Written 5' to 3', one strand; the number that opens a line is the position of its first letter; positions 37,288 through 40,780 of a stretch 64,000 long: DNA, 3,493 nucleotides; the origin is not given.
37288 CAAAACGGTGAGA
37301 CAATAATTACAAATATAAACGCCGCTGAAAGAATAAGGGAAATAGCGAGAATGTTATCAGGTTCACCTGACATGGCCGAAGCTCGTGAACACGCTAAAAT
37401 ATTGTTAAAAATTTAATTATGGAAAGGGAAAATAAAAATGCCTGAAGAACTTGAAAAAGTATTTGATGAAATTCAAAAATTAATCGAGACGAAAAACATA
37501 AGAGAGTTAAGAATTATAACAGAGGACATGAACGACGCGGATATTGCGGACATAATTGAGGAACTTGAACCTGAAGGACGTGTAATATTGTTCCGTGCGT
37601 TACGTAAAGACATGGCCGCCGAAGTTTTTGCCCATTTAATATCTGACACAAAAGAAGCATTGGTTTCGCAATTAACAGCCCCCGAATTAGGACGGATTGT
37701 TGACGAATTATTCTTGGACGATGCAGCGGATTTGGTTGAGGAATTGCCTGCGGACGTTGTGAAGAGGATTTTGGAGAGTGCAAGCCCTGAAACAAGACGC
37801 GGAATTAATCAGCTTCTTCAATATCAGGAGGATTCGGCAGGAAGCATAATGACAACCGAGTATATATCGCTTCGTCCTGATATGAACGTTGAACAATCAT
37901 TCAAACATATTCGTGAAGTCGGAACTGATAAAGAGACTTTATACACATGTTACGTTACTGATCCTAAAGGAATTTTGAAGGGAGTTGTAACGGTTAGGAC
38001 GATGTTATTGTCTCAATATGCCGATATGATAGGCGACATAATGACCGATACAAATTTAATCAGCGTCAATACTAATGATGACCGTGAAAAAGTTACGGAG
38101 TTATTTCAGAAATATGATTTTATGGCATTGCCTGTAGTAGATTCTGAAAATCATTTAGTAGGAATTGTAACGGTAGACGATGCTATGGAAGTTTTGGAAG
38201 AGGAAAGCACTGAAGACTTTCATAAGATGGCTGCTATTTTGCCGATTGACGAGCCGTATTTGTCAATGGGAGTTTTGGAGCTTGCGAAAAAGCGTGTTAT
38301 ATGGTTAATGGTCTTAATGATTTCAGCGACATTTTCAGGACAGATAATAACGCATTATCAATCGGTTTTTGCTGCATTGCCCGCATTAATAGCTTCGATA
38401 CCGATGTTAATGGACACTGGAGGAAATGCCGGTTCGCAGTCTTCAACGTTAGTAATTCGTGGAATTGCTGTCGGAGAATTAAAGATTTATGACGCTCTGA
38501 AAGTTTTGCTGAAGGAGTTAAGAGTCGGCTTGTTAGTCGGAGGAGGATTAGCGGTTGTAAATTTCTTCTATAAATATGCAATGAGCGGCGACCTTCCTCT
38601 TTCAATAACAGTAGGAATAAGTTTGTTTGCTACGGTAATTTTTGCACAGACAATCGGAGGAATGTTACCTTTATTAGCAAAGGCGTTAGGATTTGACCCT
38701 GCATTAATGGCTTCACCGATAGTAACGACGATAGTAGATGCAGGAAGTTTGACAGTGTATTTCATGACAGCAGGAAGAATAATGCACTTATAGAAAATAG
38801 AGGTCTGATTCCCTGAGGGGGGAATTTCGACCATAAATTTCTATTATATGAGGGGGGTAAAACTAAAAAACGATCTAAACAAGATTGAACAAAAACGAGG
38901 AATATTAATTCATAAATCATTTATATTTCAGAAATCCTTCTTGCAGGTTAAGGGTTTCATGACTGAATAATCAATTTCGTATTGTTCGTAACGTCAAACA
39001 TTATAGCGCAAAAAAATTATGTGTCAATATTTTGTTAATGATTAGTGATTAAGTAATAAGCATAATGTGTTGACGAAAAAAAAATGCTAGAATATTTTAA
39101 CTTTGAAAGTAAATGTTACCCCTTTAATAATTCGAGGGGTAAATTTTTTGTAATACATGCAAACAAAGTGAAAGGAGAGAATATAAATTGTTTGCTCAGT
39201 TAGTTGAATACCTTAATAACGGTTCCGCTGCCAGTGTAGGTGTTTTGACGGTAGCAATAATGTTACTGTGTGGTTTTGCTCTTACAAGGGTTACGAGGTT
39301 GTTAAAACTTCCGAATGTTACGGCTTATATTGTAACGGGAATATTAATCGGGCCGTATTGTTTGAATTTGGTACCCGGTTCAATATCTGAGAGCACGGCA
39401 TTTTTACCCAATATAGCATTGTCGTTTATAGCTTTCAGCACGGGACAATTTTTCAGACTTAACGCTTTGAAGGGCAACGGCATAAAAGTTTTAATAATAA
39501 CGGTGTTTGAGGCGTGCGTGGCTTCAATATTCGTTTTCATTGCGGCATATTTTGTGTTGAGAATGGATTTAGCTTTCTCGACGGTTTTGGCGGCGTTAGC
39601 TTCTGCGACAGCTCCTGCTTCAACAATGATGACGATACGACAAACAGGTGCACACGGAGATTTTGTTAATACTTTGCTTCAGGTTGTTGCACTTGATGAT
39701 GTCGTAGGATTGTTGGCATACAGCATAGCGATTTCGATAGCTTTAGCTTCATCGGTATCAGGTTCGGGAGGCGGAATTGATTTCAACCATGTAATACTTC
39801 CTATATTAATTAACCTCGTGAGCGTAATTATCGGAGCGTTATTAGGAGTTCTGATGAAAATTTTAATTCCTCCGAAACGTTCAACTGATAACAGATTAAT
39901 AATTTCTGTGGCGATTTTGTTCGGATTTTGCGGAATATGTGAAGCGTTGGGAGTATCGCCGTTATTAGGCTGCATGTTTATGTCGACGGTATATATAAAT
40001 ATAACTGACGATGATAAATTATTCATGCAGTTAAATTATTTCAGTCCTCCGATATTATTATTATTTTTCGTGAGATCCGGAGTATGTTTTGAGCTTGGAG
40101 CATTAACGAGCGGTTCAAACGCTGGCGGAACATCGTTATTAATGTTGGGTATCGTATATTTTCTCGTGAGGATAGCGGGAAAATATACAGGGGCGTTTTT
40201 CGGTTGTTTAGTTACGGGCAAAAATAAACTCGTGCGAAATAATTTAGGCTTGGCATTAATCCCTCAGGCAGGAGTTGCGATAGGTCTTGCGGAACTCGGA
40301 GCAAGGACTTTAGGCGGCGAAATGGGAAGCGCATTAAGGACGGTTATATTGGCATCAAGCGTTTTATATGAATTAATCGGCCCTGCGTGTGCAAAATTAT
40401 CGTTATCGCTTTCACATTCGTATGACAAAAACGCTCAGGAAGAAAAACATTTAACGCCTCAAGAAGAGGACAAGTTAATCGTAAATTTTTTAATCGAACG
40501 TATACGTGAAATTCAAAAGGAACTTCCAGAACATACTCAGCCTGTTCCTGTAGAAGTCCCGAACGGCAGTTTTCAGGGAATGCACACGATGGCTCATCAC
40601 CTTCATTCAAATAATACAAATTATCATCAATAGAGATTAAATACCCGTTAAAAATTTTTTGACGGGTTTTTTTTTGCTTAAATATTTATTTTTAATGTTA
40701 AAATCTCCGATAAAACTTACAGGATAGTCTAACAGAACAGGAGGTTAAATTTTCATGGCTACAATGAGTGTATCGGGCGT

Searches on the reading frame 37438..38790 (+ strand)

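Call 9: search_protein_families(library=pfam, proteins=[window:37438-38790:+], max_evalue=0.001)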
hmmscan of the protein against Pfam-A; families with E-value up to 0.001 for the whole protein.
window:37438-38790:+ (451 aa): 3 families
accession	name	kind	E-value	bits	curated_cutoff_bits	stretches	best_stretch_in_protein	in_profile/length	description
PF01769.21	MgtE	-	3.3e-33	115.1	27.6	1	321-443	1-124/125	Divalent cation transporter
PF03448.22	MgtE_N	-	2.1e-27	96.1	25.9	1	31-132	1-102/102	MgtE intracellular N domain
PF00571.33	CBS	-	3.3e-17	63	24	2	198-254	1-56/57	CBS domain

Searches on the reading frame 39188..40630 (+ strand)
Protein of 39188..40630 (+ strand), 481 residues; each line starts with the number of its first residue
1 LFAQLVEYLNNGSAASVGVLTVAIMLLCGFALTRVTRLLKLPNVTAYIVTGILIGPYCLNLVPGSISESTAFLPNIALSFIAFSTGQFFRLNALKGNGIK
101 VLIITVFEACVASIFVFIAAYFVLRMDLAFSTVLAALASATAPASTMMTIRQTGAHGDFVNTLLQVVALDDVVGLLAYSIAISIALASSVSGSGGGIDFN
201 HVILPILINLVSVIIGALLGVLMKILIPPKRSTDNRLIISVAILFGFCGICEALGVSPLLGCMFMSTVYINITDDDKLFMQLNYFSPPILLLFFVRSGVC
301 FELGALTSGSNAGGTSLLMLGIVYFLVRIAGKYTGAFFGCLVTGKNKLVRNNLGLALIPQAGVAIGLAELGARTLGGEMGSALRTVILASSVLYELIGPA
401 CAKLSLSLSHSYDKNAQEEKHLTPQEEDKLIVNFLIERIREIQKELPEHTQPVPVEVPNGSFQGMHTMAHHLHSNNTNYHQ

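Call 9: search_protein_families(library=pfam, proteins=[window:39188-40630:+], max_evalue=0.001)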
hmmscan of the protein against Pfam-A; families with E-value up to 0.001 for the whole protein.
window:39188-40630:+ (481 aa): 1 family
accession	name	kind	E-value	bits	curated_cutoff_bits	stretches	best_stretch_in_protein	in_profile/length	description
PF00999.27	Na_H_Exchanger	-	1.6e-27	96.8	26.2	1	24-392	3-363/375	Sodium/hydrogen exchanger, transmembrane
